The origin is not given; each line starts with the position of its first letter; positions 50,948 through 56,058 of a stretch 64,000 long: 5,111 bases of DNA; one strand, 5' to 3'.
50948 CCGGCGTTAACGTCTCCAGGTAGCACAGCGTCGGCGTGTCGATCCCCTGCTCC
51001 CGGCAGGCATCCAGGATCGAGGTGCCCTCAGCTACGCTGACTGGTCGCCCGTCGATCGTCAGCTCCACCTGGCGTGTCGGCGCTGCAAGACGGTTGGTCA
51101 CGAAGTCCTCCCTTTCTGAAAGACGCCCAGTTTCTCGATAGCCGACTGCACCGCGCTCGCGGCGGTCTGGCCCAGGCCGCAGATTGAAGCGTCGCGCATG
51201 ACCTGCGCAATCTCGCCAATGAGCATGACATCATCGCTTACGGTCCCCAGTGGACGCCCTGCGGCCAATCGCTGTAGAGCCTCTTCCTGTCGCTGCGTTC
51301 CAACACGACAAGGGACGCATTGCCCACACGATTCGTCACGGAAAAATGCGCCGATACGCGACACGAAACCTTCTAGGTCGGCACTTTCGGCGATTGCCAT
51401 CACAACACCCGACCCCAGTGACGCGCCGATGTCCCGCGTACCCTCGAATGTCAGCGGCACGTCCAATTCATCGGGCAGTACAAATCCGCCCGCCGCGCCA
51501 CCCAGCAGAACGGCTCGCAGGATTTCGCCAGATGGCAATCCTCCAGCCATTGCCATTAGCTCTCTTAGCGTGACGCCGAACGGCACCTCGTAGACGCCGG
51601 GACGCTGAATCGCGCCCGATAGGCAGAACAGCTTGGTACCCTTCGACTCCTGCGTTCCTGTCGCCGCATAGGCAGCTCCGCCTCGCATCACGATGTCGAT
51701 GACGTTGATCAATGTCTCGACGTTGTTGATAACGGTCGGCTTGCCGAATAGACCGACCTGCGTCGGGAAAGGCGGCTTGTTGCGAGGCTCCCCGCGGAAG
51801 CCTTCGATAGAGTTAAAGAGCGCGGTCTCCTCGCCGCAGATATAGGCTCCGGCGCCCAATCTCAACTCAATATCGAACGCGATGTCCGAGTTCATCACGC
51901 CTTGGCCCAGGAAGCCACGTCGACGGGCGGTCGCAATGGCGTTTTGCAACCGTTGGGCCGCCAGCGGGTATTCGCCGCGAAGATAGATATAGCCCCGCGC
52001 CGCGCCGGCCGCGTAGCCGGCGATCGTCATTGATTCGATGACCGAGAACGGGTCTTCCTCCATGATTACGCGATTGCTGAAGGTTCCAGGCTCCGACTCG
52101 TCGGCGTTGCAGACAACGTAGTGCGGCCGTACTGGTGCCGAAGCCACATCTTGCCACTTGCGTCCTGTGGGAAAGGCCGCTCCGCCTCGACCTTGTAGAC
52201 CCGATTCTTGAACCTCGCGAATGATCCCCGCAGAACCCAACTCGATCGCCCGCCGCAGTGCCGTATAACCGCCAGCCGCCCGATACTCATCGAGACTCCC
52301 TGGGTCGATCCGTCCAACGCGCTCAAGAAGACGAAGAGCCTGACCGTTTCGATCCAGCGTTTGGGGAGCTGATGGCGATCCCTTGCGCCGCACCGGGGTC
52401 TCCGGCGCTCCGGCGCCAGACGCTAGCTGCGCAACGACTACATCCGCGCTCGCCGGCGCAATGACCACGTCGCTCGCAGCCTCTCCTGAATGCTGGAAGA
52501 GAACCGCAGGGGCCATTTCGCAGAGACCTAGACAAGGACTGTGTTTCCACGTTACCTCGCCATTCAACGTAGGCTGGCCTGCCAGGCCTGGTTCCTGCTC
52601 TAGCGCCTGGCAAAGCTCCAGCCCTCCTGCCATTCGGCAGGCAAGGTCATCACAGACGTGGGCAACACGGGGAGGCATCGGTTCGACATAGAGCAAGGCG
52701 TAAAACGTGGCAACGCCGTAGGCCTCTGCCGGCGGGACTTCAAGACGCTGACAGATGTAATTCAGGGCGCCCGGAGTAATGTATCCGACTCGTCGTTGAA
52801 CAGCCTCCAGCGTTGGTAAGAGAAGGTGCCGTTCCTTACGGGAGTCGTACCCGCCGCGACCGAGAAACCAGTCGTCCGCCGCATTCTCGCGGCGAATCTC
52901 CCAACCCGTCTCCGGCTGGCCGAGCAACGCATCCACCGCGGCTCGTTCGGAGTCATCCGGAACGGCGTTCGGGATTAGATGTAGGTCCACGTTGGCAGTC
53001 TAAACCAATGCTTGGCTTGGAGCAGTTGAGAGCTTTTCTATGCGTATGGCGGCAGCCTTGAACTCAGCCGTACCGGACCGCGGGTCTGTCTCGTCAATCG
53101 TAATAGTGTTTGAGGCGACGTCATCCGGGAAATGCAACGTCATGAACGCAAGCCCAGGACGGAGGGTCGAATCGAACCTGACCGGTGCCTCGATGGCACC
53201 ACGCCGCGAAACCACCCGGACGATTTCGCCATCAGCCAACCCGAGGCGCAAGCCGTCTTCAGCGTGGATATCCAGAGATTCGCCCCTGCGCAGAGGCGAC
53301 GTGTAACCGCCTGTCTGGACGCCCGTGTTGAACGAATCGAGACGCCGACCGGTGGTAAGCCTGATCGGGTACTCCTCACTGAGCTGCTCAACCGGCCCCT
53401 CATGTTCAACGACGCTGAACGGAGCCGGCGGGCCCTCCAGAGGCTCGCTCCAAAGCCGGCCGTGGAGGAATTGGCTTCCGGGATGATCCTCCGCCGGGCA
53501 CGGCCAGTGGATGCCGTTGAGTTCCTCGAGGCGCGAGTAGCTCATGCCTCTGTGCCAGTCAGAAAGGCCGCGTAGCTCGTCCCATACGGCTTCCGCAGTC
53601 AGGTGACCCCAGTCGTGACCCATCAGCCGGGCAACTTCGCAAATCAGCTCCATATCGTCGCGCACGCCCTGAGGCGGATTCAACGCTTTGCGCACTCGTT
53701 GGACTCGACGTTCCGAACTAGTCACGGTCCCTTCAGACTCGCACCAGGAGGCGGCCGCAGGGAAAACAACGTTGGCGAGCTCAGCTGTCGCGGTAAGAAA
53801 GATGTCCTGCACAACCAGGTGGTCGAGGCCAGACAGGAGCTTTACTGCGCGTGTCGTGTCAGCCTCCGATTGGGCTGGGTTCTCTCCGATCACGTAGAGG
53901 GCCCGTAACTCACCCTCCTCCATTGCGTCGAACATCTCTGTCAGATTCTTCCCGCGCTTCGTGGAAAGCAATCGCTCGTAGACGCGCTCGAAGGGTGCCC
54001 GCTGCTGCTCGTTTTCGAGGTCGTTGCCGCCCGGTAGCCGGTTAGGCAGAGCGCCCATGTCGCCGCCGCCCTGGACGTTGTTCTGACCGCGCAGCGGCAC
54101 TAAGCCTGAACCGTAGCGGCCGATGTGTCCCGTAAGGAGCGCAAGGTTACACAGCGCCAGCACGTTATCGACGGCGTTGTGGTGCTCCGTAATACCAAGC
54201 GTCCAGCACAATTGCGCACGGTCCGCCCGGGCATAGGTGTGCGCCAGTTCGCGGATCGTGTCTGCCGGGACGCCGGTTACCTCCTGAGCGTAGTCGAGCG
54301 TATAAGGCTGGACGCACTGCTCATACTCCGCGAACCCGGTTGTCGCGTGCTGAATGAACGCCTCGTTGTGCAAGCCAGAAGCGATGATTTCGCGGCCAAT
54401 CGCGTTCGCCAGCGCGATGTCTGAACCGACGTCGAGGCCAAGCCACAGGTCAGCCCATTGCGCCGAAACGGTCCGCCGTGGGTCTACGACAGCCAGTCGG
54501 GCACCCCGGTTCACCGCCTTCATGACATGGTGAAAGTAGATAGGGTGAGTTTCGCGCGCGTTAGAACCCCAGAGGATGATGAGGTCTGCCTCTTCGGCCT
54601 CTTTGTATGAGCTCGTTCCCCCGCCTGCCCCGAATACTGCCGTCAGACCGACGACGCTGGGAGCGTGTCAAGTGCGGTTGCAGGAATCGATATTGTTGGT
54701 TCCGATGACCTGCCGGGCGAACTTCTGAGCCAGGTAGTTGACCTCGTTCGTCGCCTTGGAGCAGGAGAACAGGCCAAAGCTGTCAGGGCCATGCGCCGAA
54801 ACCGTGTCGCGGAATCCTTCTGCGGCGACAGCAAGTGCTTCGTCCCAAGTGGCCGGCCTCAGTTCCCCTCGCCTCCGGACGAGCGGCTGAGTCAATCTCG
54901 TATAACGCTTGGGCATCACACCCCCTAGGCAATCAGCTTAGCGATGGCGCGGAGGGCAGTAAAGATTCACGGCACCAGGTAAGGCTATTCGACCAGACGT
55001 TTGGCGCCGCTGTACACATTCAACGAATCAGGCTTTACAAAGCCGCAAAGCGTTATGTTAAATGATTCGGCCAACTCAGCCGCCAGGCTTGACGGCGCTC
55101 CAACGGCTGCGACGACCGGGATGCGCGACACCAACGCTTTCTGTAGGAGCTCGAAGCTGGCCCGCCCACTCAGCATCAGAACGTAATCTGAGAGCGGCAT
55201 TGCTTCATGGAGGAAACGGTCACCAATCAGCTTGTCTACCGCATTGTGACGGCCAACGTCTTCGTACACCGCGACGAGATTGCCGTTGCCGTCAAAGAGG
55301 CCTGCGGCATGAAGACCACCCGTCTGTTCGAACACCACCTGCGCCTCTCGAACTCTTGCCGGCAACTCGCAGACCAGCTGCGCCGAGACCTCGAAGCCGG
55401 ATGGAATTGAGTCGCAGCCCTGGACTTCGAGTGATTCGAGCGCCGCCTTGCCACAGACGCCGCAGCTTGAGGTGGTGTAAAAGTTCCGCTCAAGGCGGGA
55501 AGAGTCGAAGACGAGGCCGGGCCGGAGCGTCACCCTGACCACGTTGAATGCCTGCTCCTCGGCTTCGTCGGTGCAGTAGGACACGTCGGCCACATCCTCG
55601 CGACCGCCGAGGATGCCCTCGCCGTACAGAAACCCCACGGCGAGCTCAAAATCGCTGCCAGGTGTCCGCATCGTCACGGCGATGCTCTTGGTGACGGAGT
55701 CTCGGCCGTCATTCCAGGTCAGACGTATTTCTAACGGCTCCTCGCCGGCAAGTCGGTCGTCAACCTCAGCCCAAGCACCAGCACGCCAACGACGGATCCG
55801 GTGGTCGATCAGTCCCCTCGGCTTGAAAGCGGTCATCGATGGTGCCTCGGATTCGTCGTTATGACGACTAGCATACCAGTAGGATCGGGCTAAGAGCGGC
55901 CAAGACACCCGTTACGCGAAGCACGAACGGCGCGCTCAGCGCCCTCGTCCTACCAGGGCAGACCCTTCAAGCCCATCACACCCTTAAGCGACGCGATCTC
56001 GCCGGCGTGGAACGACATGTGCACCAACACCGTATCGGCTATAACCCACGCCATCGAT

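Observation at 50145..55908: A selenocysteine formate dehydrogenase with a split and permuted alpha subunit: Sec-FdhA catalytic core, then a NuoE-NuoF fusion, then a separate Fe-S/MopB-Fe4S4 protein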

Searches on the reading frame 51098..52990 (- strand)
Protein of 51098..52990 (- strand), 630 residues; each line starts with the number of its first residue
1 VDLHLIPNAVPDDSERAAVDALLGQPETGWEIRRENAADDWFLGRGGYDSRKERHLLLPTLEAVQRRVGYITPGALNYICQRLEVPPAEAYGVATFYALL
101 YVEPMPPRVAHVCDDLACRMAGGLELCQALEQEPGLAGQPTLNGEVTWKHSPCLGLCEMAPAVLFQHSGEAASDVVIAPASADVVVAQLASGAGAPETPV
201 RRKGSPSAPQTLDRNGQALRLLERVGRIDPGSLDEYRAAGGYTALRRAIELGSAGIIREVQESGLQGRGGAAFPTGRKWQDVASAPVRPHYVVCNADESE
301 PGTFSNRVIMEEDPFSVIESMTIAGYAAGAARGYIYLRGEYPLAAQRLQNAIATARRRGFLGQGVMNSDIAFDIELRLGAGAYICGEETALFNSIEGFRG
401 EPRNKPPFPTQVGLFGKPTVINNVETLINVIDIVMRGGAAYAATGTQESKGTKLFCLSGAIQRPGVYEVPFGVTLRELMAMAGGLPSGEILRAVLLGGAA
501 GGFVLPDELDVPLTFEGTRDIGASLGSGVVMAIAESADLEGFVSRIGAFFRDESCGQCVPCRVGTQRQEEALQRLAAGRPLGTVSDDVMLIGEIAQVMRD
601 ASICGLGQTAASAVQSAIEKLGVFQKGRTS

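Call 6: search_protein_families(library=pfam, proteins=[window:51098-52990:-], max_evalue=0.01)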
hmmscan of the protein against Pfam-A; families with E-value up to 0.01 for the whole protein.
window:51098-52990:- (630 aa): 5 families
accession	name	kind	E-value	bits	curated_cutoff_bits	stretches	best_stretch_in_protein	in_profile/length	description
PF01512.22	Complex1_51K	-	3.9e-47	160.3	31.2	1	260-431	1-149/150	Nuo51 FMN-binding domain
PF01257.25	2Fe-2S_thioredx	-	4e-26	92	24.8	1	52-167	10-126/145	Thioredoxin-like [2Fe-2S] ferredoxin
PF10589.14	NADH_4Fe-4S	-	7.9e-21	74.2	23.5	1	543-620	3-77/85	NADH-ubiquinone oxidoreductase-F iron-sulfur binding region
PF10531.15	SLBB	-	7.8e-09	35.7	27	1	455-489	2-36/55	SLBB domain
PF22461.2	SLBB_2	-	1.2e-05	25.8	27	1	453-500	1-50/79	SLBB domain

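Call 7: search_protein_families(library=ncbifam, proteins=[window:51098-52990:-], max_evalue=0.01)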
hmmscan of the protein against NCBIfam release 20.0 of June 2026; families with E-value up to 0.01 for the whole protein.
window:51098-52990:- (630 aa): 15 families
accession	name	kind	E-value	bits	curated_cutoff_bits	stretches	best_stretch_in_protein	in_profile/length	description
TIGR01959.1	nuoF_fam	equivalog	1.3e-134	448.7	558.65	1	228-620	9-401/410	NADH-quinone oxidoreductase subunit NuoF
NF010120.0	PRK13596.1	equivalog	2e-106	356.1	389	1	231-620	18-408/433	NADH-quinone oxidoreductase subunit NuoF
NF008436.0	PRK11278.1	equivalog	4.7e-103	345.5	749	1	229-619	23-416/448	NADH-quinone oxidoreductase subunit NuoF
NF005722.0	PRK07539.1-2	equivalog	6.8e-23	81.5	141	1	51-167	21-138/157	NADH-quinone oxidoreductase subunit NuoE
TIGR01958.1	nuoE_fam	subfamily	1.1e-21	77.6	142.4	1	48-167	9-129/148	NADH-quinone oxidoreductase subunit NuoE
NF005747.0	PRK07571.1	equivalog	5.2e-20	71.8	224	1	55-167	37-150/173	bidirectional hydrogenase complex protein HoxE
NF004638.0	PRK05988.1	equivalog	1.5e-17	63.9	198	1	56-167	27-139/159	formate dehydrogenase subunit gamma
NF005721.0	PRK07539.1-1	equivalog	1e-16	61.1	308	1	52-193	43-181/292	NADH-quinone oxidoreductase subunit NuoE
NF005725.0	PRK07539.1-5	equivalog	9.4e-15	54.7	220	1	48-164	32-150/174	NADH-quinone oxidoreductase subunit NuoE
NF005723.0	PRK07539.1-3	equivalog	8.5e-14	51.7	226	1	51-166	20-136/158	NADH-quinone oxidoreductase subunit NuoE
NF005724.0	PRK07539.1-4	equivalog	1.4e-12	48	280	1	48-195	33-178/240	NADH-quinone oxidoreductase subunit NuoE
TIGR04481.1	PR_assoc_PrdC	equivalog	1.9e-12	46.7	490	1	256-491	76-279/425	proline reductase-associated electron transfer protein PrdC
NF003454.1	PRK05035.1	equivalog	4.3e-12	45.3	345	1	251-514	121-346/556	electron transport complex subunit RsxC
TIGR01945.1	rnfC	subfamily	4.8e-11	41.8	245.95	1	246-514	114-343/435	RnfABCDGE type electron transport complex subunit C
NF009040.0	PRK12373.1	equivalog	3.6e-08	33.5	514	1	54-166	36-150/400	NADH-quinone oxidoreductase subunit E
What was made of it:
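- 51098..52990 (-): NuoE-NuoF fusion (diaphorase, 630 aa). It has an N-terminal thioredoxin-like [2Fe-2S] domain, an FMN/NAD(P)H site, SLBB, and one [4Fe-4S] cluster (N3/B1 type). It has no C-terminal ferredoxin domain. It starts 9 nt after the stop codon of the core. Pfam and NCBIfam (calls 6, 7).
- On NAD+-dependent FdsABG(D)/MeFDH1-type FDH: Complex1_51K, NADH_4Fe-4S and 2Fe-2S_thioredx lie in one 630-aa chain (calls 6, 7).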

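Call 35: search_solved_structures(query=window:51098-52990:-, max_evalue=1e-20, show_alignments=0)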
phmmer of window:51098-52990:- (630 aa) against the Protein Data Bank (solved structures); distinct sequences matched with E-value up to 1e-20: 61 (the best 60 are shown).
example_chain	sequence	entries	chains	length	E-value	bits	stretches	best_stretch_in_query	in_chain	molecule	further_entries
7q4v_B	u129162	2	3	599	4.3e-123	415.2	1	112-618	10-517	Iron hydrogenase HydB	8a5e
7t2r_B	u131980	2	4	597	1.1e-117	397.4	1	112-618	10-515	NiFe hydrogenase subunit B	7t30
9bov_B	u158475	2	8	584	1.4e-116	393.7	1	121-617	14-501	NADH dehydrogenase (Quinone)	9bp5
9n5u_B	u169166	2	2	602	3.8e-115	389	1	145-617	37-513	NfnB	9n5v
7q4w_B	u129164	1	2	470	4.7e-114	385.4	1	233-618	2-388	Iron hydrogenase HydB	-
8oh5_B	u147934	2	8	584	5.7e-113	381.8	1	145-618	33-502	NAD-reducing hydrogenase subunit HoxF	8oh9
7p5h_B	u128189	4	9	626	4.1e-109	369.1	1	111-618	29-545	Fe-hydrogenase, subunit beta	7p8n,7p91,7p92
8a6t_B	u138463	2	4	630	4.2e-109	369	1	144-619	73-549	Electron bifurcating hydrogenase subunit HydB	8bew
6vw7_B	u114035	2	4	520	1.1e-103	351.1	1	221-619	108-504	NAD-dependent formate dehydrogenase beta subunit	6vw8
2fug_1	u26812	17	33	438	2.5e-103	349.9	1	221-614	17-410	NADH-quinone oxidoreductase chain 1 | NADH-QUINONE OXIDOREDUCTASE SUBUNIT 1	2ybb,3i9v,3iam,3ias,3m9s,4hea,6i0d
9mqx_B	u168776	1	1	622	2.4e-102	346.7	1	109-618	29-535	NADH:ubiquinone oxidoreductase, NADH-binding (51 kD) subunit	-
7q5y_C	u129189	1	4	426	7.3e-102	345.1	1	220-621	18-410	NADH-quinone oxidoreductase subunit F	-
6q9c_B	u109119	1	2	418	7.7e-102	345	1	220-621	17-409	NADH-quinone oxidoreductase subunit F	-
6hl2_B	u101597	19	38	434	7.8e-102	345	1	220-621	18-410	NADH-quinone oxidoreductase subunit F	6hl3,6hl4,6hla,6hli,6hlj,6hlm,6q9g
9fe7_B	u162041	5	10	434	7.8e-102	345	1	220-621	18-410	NADH-quinone oxidoreductase subunit F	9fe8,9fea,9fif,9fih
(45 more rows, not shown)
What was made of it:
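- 51098..52990 (-): PDB ranking (call 35).
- Closest known: Bfu-family bifurcating FDH/hydrogenases. Same: They have a separate NuoG-N-terminal-like Fe-S subunit, and their flavoprotein has high sequence similarity (call 35).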

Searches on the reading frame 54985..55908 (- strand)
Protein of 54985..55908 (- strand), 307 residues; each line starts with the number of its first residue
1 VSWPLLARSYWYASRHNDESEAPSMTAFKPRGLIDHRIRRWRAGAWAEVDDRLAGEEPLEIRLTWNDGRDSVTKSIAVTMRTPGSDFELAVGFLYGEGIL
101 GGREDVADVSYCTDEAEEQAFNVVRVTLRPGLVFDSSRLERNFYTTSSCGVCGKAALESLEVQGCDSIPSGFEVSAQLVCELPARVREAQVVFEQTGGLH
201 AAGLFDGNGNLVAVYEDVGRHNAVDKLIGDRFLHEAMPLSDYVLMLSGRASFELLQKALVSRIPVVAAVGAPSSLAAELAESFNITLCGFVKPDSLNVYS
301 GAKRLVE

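Call 6: search_protein_families(library=pfam, proteins=[window:54985-55908:-], max_evalue=0.01)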
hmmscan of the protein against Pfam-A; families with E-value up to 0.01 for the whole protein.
window:54985-55908:- (307 aa): 1 family
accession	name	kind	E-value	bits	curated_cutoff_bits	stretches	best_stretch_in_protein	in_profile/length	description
PF02634.21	FdhD-NarQ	-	6.5e-63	213.1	27.2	1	56-305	3-236/237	FdhD/NarQ family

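Call 7: search_protein_families(library=ncbifam, proteins=[window:54985-55908:-], max_evalue=0.01)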
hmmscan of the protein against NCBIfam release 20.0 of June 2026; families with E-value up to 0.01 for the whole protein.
window:54985-55908:- (307 aa): 2 families
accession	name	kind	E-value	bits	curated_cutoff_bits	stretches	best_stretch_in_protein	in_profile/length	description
NF001943.0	PRK00724.1-2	equivalog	4.1e-86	288.4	269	1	37-305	9-272/274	formate dehydrogenase accessory sulfurtransferase FdhD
TIGR00129.1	fdhD_narQ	equivalog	1.1e-44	152.6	140.9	1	75-306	19-236/237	formate dehydrogenase accessory sulfurtransferase FdhD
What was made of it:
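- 54985..55908 (-): fdhD (FdsC-type sulfurtransferase/chaperone for FDH maturation). The longest ORF is 307 aa. Gene callers in the identical loci start it at 55836 (283 aa). NCBIfam NF001943 scores 288 bits, above its cut-off of 269 (calls 6, 7).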
